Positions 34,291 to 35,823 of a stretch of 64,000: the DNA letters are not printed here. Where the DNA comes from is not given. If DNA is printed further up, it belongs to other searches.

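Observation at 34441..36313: Two-nuclease module: PD-(D/E)xK (RecB-like DYK motif) protein plus stand-alone DEDDy 3'-5' exonuclease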

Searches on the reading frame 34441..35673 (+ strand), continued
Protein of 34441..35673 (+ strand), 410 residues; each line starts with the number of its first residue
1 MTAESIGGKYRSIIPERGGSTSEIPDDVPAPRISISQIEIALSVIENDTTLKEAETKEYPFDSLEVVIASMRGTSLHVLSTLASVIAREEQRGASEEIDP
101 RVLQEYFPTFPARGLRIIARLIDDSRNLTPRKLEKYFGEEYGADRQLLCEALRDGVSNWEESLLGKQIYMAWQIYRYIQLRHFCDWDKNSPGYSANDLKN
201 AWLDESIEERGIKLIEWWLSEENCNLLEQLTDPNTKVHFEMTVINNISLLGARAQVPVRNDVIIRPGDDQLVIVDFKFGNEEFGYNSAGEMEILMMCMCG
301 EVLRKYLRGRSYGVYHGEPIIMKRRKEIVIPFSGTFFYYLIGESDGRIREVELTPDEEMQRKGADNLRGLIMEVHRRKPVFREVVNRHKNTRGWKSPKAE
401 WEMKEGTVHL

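Call 53: fold_search(model_id=the predicted structure, library=pdb)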
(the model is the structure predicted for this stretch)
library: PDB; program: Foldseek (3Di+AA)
matches with E <= 10: 127; with E <= 0.001: 0
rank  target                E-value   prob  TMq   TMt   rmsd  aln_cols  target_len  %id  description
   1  9goe_A                3.4e-01  0.08  0.12  0.07  21.1       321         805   15  Cryo-EM structure of the multiple peptide resistance factor (MprF) from Pseudomonas aeruginosa bound to a synthetic na (released 2025-03-12)
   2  9j8s_A                6.2e-01  0.06  0.12  0.07  21.2       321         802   15  MprF from Pseudomonas aeruginosa in nanodisc, C2 symmetry (released 2025-09-03)
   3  9h03_A                1.3e+00  0.05  0.11  0.05  15.5       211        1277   10  NMHase, dihydrouridine, 2.1A, CC_mask=0.7859 (released 2025-10-15)
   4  9j8q_A                1.4e+00  0.04  0.12  0.07  21.0       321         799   14  MprF from Pseudomonas aeruginosa in GDN micelle, C2 symmetry (released 2025-09-03)
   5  9obo_C                1.4e+00  0.02  0.10  0.06  35.5       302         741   12  Crystal structure of Mycobacterium tuberculosis isocitrate lyase 2 fixed in the apo form with disulfide bonds (released 2026-03-18)
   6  7ssk                  1.9e+00  0.02  0.10  0.09  22.7       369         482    9  Human P300 complexed with a glycine-based inhibitor (released 2022-11-09)
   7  5u7g_A                2.0e+00  0.03  0.11  0.09  22.6       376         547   11  Crystal Structure of the Catalytic Core of CBP (released 2017-06-21)
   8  9gj6_C                2.2e+00  0.13  0.11  0.22   4.6        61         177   11  Human 80S ribosome in complex with NatA in proximal and distal position (released 2026-02-18)
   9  7zeu_D                2.3e+00  0.01  0.09  0.10  25.4       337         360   12  Crystal structure of human Clusterin, crystal form II (released 2023-10-11)
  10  7bxz_C                2.5e+00  0.15  0.14  0.28  10.8       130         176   12  Crystal structure of the aminoglycoside 6'-N-acetyltransferase from Enterococcus faecium (released 2020-08-12)
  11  6pvq_B                2.5e+00  0.05  0.11  0.10  17.4       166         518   11  Cryo-EM structure of mouse TRPV3-Y564A in intermediate state at 37 degrees Celsius (released 2019-10-23)
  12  3odx_A                2.5e+00  0.04  0.13  0.14  20.5       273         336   12  Crystal Structure of an N-terminally Truncated Linker-DH/PH Domains of p115-RhoGEF (released 2011-01-05)
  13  7qh5_B                2.9e+00  0.03  0.12  0.15  16.2       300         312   14  The crystal structure of the sigma factor SigG1 from Streptomyces tsukubaensis NRRL18488 (released 2022-12-21)
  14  8r6w_A                3.0e+00  0.01  0.11  0.04  22.7       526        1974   11  Structure of the SFTSV L protein in a transcription-priming state with bound capped RNA [TRANSCRIPTION-PRIMING] (released 2024-04-24)
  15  4pv6_B                3.2e+00  0.08  0.11  0.24   5.1        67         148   16  Crystal Structure Analysis of Ard1 from Thermoplasma volcanium (released 2015-01-21)
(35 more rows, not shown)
